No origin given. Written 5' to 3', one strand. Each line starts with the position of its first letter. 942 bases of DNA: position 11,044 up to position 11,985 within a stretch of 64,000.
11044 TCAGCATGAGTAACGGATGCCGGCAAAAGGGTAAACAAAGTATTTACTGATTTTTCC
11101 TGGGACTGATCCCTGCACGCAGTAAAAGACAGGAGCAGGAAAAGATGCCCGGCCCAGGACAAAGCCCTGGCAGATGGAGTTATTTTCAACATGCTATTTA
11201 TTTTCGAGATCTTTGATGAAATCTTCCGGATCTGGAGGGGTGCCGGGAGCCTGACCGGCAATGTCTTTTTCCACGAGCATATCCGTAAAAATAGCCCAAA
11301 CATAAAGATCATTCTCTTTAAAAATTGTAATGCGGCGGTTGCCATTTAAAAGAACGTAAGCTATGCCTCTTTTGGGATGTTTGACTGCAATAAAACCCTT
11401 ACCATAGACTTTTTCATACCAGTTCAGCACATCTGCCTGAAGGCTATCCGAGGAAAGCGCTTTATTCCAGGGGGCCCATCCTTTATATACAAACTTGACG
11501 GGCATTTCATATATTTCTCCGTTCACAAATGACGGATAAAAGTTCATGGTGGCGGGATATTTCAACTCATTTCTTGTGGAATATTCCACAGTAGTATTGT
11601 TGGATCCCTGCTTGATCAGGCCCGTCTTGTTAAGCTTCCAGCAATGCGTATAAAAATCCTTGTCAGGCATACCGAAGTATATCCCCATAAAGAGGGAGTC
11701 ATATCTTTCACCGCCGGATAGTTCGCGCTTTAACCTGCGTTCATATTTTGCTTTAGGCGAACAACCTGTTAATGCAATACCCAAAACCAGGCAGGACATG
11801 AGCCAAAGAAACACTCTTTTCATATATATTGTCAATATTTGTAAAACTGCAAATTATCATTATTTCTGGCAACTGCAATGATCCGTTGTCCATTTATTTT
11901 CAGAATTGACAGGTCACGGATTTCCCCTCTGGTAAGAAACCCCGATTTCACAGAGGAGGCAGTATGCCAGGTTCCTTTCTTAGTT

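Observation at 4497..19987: CAZyme-free SusC/SusD operon whose only cargo is three paralogous ~1100-aa FG-GAP/ASPIC-UnbV lipoproteins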

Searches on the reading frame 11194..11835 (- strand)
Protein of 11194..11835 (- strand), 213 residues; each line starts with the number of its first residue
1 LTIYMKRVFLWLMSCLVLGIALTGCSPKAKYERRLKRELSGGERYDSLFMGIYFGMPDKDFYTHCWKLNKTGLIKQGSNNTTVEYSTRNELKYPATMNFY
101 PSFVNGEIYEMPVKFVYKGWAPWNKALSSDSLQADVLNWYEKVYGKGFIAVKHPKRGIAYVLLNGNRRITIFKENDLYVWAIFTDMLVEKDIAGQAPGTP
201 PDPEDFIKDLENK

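Call 3: search_protein_families(library=pfam, proteins=[window:11194-11835:-])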
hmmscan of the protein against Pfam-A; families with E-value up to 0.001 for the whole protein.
window:11194-11835:- (213 aa): 0 families

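Call 6: search_protein_families(library=ncbifam, proteins=[window:11194-11835:-])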
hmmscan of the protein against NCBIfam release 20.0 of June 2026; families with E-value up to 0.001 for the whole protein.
window:11194-11835:- (213 aa): 0 families
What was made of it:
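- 11194..11823 (-): Small lipoprotein 'sm' (209 aa; lipobox LTGC; basic residues after the Cys). No Pfam or NCBIfam hit (calls 3, 6).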

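Call 26: find_homologous_proteins(query=window:11194-11823:-, max_evalue=0.001)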
Query window:11194-11823:- (209 aa): 1396 proteins with E <= 0.001 among 1436 candidates; the best 120 are listed.
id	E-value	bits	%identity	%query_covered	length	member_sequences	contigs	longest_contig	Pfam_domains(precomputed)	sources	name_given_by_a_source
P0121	4.7e-129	447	90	100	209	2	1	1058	-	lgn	-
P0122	9.2e-117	406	81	100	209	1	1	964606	-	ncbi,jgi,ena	-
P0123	3.1e-108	379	79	93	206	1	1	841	-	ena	-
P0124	8.5e-101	354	73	96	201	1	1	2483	-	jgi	jgi:hypothetical protein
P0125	1.6e-100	353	70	100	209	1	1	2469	-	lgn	-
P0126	3.9e-96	339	69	98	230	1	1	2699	-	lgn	-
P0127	1.1e-92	328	66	99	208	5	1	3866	-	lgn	-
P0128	6.2e-92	325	68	96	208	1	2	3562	-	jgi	jgi:hypothetical protein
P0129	2.0e-91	324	66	98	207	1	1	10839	-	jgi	jgi:hypothetical protein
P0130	5.4e-91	322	64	99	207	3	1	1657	-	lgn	-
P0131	6.5e-91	322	66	99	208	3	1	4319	-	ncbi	-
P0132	1.4e-90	321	65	99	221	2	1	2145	-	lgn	-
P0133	3.4e-90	320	69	94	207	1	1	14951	-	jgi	jgi:hypothetical protein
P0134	6.0e-90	319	63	100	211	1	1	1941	-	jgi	jgi:hypothetical protein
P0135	8.1e-90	318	63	99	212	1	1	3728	-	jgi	jgi:hypothetical protein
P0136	9.4e-90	318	64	99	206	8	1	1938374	-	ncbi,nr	ncbi:MAG: hypothetical protein IPJ16_11940 [Bacteroidales bacterium]|nr:hypothetical protein [Bacter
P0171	6.7e-88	312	70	89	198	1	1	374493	-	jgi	jgi:hypothetical protein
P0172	6.9e-88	312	64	93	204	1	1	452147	-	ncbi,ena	-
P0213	1.5e-86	308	61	99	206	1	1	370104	-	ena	-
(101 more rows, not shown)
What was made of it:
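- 11194..11823 (-): 1396 homologues, all unnamed (call 26).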

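Call 42: predict_structure(alignment_id=A3)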
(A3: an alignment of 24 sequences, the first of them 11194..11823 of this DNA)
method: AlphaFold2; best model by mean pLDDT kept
length: 209 residues; sequences in the alignment: 24
mean_pLDDT: 73.2   pTM: 0.65
mean pLDDT of the five models: 73.2, 71.8, 71.3, 70.1, 69.8
residues with pLDDT >= 90: 14; 70-90: 124; 50-70: 52; < 50: 19
segments of 3 or more residues with pLDDT < 50: 38-42, 188-193, 204-209
pLDDT, mean of each block of 10 residues (from residue 1): 70 59 58 54 60 83 84 77 79 85 85 75 82 88 84 84 85 87 61 49 47
secondary structure, 60 per line:
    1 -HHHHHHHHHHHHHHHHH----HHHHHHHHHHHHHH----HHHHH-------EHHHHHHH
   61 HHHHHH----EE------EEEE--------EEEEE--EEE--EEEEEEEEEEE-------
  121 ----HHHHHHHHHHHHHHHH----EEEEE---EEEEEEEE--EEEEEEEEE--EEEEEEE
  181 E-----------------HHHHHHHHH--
elements in order: H2-18 H23-36 H41-45 H54-66 E79-82 E91-95 E98-100 E103-113 H125-140 E145-149 E153-160 E163-171 E174-181 H199-207

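Call 47: fold_search(model_id=the predicted structure, library=pdb)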
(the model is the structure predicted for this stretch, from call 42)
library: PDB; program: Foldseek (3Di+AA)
matches with E <= 10: 1183; with E <= 0.001: 2
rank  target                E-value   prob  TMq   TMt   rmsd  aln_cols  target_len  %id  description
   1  4h0a_A                4.5e-04  0.98  0.25  0.19  10.6       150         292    9  Crystal structure of a cysteine-rich secretory protein (SAV1118) from Staphylococcus aureus subsp. aureus Mu50 at 1.90 (released 2012-09-26)
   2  4h0a_B                5.8e-04  0.98  0.25  0.18  10.6       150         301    9  Crystal structure of a cysteine-rich secretory protein (SAV1118) from Staphylococcus aureus subsp. aureus Mu50 at 1.90 (released 2012-09-26)
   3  2nwi_A                4.9e-03  0.66  0.21  0.25  16.4       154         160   12  Crystal structure of protein AF1396 from Archaeoglobus fulgidus, Pfam DUF98 (released 2006-11-21)
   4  3bwg_C                5.9e-03  0.54  0.20  0.18  15.4       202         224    8  The crystal structure of possible transcriptional regulator YydK from Bacillus subtilis subsp. subtilis str. 168 (released 2008-01-22)
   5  3ddv_D                1.0e-02  0.77  0.21  0.30  14.2       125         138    7  The crystal structure of the transcriptional regulator (GntR family) from Enterococcus faecalis V583 (released 2008-10-07)
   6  2ogg                  1.1e-02  0.47  0.19  0.26  16.7       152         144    8  Structure of B. subtilis trehalose repressor (TreR) effector binding domain (released 2007-02-06)
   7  2pkh_A                1.4e-02  0.57  0.19  0.27  12.9       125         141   11  Structural Genomics, the crystal structure of the C-terminal domain of histidine utilization repressor from Pseudomona (released 2007-05-15)
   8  3hfi                  1.4e-02  0.44  0.19  0.25  15.3       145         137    9  The crystal structure of the putative regulator from Escherichia coli CFT073 (released 2009-05-26)
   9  3hlz_B                1.9e-02  0.57  0.24  0.20   8.7       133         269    9  Crystal structure of BT_1490 (NP_810393.1) from BACTEROIDES THETAIOTAOMICRON VPI-5482 at 1.50 A resolution (released 2009-06-16)
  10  2pkh_B                2.1e-02  0.35  0.19  0.26  15.8       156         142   11  Structural Genomics, the crystal structure of the C-terminal domain of histidine utilization repressor from Pseudomona (released 2007-05-15)
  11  3bwg_B                2.2e-02  0.20  0.18  0.17  16.2       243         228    7  The crystal structure of possible transcriptional regulator YydK from Bacillus subtilis subsp. subtilis str. 168 (released 2008-01-22)
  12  3ddv_B                2.3e-02  0.51  0.21  0.28  13.8       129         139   12  The crystal structure of the transcriptional regulator (GntR family) from Enterococcus faecalis V583 (released 2008-10-07)
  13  3bwg_A                2.3e-02  0.33  0.19  0.18  15.4       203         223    8  The crystal structure of possible transcriptional regulator YydK from Bacillus subtilis subsp. subtilis str. 168 (released 2008-01-22)
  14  2nwi_F                2.5e-02  0.54  0.22  0.28  14.4       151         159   11  Crystal structure of protein AF1396 from Archaeoglobus fulgidus, Pfam DUF98 (released 2006-11-21)
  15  3wa5_B                2.5e-02  0.15  0.14  0.20  11.5       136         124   10  Crystal Structure of type VI peptidoglycan muramidase effector Tse3 in complex with its cognate immunity protein Tsi3 (released 2013-10-02)
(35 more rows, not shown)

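Call 82: find_encoding_contigs(protein=P0122, flank=10000, max_places=1)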
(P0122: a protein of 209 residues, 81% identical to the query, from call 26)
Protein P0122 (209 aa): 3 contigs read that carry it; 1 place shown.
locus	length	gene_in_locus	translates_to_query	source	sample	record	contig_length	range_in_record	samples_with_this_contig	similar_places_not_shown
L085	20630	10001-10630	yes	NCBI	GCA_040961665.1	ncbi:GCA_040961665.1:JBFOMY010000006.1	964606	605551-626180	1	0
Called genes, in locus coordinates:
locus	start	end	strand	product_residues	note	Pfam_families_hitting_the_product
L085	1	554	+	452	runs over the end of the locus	PF10091:Glycoamylase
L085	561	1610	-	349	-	PF00356:LacI, PF00532:Peripla_BP_1, PF13407:Peripla_BP_4, PF13377:Peripla_BP_3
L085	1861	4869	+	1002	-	PF13620:CarboxypepD_reg, PF13715:CarbopepD_reg_2, PF07715:Plug, PF00593:TonB_dep_Rec_b-barrel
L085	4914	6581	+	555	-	PF14322:SusD-like_3, PF12771:SusD-like_2, PF07980:SusD_RagB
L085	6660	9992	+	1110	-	PF01839:FG-GAP (faint), PF13517:FG-GAP_3, PF07593:UnbV_ASPIC, PF13517:FG-GAP_3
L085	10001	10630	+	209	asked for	-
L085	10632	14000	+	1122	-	PF01839:FG-GAP (faint), PF13517:FG-GAP_3, PF07593:UnbV_ASPIC, PF13517:FG-GAP_3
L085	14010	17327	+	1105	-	PF01839:FG-GAP (faint), PF13517:FG-GAP_3, PF07593:UnbV_ASPIC, PF13517:FG-GAP_3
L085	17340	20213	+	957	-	PF07715:Plug, PF00593:TonB_dep_Rec_b-barrel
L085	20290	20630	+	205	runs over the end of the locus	-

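Call 83: find_encoding_contigs(protein=P0136, flank=10000, max_places=1)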
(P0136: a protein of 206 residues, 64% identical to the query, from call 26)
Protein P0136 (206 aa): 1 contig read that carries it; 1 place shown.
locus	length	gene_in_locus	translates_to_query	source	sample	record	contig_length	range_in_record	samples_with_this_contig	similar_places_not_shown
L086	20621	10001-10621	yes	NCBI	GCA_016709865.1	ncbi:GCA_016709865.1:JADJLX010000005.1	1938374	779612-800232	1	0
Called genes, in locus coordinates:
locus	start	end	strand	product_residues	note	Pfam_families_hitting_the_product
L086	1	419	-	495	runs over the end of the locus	PF01408:GFO_IDH_MocA, PF22725:GFO_IDH_MocA_C3 (faint), PF19051:GFO_IDH_MocA_C2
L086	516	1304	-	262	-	PF06439:3keto-disac_hyd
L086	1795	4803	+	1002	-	PF13620:CarboxypepD_reg (weak), PF13715:CarbopepD_reg_2, PF07715:Plug, PF00593:TonB_dep_Rec_b-barrel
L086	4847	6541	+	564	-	PF14322:SusD-like_3, PF12771:SusD-like_2, PF07980:SusD_RagB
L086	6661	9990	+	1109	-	PF01839:FG-GAP (faint), PF13517:FG-GAP_3, PF07593:UnbV_ASPIC, PF13517:FG-GAP_3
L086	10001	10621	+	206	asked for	-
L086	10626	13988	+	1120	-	PF01839:FG-GAP (faint), PF13517:FG-GAP_3, PF07593:UnbV_ASPIC, PF13517:FG-GAP_3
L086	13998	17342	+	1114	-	PF01839:FG-GAP (faint), PF13517:FG-GAP_3, PF07593:UnbV_ASPIC, PF13517:FG-GAP_3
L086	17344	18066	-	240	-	PF01182:Glucosamine_iso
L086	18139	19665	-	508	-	PF01408:GFO_IDH_MocA, PF19051:GFO_IDH_MocA_C2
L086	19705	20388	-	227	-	PF06439:3keto-disac_hyd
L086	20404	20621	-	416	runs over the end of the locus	PF07690:MFS_1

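Call 84: find_encoding_contigs(protein=P0171, flank=10000, max_places=1)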
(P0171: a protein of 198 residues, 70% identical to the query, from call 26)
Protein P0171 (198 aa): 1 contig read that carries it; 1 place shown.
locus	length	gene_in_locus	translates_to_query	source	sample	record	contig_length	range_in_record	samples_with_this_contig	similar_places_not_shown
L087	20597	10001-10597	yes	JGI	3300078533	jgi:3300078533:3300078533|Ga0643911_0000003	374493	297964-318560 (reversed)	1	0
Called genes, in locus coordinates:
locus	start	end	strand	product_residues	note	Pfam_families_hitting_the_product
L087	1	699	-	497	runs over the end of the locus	PF01408:GFO_IDH_MocA, PF19051:GFO_IDH_MocA_C2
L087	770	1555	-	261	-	PF06439:3keto-disac_hyd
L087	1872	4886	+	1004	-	PF13620:CarboxypepD_reg, PF13715:CarbopepD_reg_2, PF07715:Plug, PF00593:TonB_dep_Rec_b-barrel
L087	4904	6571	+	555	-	PF14322:SusD-like_3, PF12771:SusD-like_2 (weak), PF07980:SusD_RagB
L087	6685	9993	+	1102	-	PF01839:FG-GAP (faint), PF13517:FG-GAP_3, PF07593:UnbV_ASPIC, PF13517:FG-GAP_3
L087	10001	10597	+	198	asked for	-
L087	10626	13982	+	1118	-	PF01839:FG-GAP (faint), PF13517:FG-GAP_3, PF07593:UnbV_ASPIC, PF13517:FG-GAP_3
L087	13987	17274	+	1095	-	PF01839:FG-GAP (faint), PF13517:FG-GAP_3, PF07593:UnbV_ASPIC, PF13517:FG-GAP_3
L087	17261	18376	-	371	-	PF25270:Khk, PF00294:PfkB (weak)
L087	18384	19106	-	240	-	PF01182:Glucosamine_iso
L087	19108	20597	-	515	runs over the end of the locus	PF01408:GFO_IDH_MocA, PF22725:GFO_IDH_MocA_C3 (faint), PF19051:GFO_IDH_MocA_C2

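Call 87: find_encoding_contigs(protein=P0172, flank=10000, max_places=1)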
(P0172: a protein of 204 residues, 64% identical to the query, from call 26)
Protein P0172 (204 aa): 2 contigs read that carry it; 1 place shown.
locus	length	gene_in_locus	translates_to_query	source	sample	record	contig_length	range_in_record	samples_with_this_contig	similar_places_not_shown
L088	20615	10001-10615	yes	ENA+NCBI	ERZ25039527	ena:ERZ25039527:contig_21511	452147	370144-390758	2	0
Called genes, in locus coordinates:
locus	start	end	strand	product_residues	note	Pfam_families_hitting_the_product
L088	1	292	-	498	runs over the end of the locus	PF01408:GFO_IDH_MocA, PF22725:GFO_IDH_MocA_C3 (faint), PF19051:GFO_IDH_MocA_C2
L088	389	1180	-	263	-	PF06439:3keto-disac_hyd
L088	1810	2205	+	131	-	PF13620:CarboxypepD_reg, PF13715:CarbopepD_reg_2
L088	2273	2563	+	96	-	PF07715:Plug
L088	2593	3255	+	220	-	-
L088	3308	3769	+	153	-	PF00593:TonB_dep_Rec_b-barrel (weak)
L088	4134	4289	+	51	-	-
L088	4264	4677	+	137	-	-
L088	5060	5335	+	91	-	-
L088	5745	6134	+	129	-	-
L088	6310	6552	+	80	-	PF07980:SusD_RagB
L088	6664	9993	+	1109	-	PF01839:FG-GAP (faint), PF13517:FG-GAP_3, PF07593:UnbV_ASPIC, PF13517:FG-GAP_3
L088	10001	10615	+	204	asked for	-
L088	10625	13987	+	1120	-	PF01839:FG-GAP (faint), PF13517:FG-GAP_3, PF07593:UnbV_ASPIC, PF13517:FG-GAP_3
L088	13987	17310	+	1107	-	PF01839:FG-GAP (faint), PF13517:FG-GAP_3, PF07593:UnbV_ASPIC, PF13517:FG-GAP_3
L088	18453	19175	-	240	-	PF01182:Glucosamine_iso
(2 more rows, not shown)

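Call 88: find_encoding_contigs(protein=P0213, flank=10000, max_places=1)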
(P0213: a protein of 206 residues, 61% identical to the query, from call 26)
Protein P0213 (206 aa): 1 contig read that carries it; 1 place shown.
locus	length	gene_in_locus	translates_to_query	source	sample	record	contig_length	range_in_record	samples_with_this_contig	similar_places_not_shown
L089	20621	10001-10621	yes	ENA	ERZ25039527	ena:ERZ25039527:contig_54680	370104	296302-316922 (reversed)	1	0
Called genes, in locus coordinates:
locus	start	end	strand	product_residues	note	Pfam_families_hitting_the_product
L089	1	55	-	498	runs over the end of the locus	PF01408:GFO_IDH_MocA, PF22725:GFO_IDH_MocA_C3 (faint), PF19051:GFO_IDH_MocA_C2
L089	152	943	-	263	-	PF06439:3keto-disac_hyd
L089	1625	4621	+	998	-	PF13620:CarboxypepD_reg (weak), PF13715:CarbopepD_reg_2, PF07715:Plug, PF00593:TonB_dep_Rec_b-barrel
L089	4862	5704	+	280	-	PF14322:SusD-like_3, PF12771:SusD-like_2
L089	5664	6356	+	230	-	PF07980:SusD_RagB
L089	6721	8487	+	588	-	PF01839:FG-GAP (faint), PF13517:FG-GAP_3, PF07593:UnbV_ASPIC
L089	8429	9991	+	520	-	PF01839:FG-GAP (faint), PF13517:FG-GAP_3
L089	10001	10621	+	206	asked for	-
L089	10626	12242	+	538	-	PF01839:FG-GAP (faint), PF13517:FG-GAP_3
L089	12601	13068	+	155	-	PF01839:FG-GAP (faint), PF13517:FG-GAP_3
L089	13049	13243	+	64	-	PF13517:FG-GAP_3 (weak)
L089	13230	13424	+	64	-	-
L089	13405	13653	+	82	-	-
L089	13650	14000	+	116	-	-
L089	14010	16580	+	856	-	PF13517:FG-GAP_3, PF01839:FG-GAP (faint), PF13517:FG-GAP_3, PF07593:UnbV_ASPIC, PF13517:FG-GAP_3 (weak)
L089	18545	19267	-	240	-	PF01182:Glucosamine_iso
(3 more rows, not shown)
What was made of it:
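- GFO plus 3keto-disac_hyd plus Khk plus a Glucosamine_iso-family (PF01182) protein surround all four Bacteroidales long contigs; MFS is seen in one (calls 83, 84, 87, 88).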
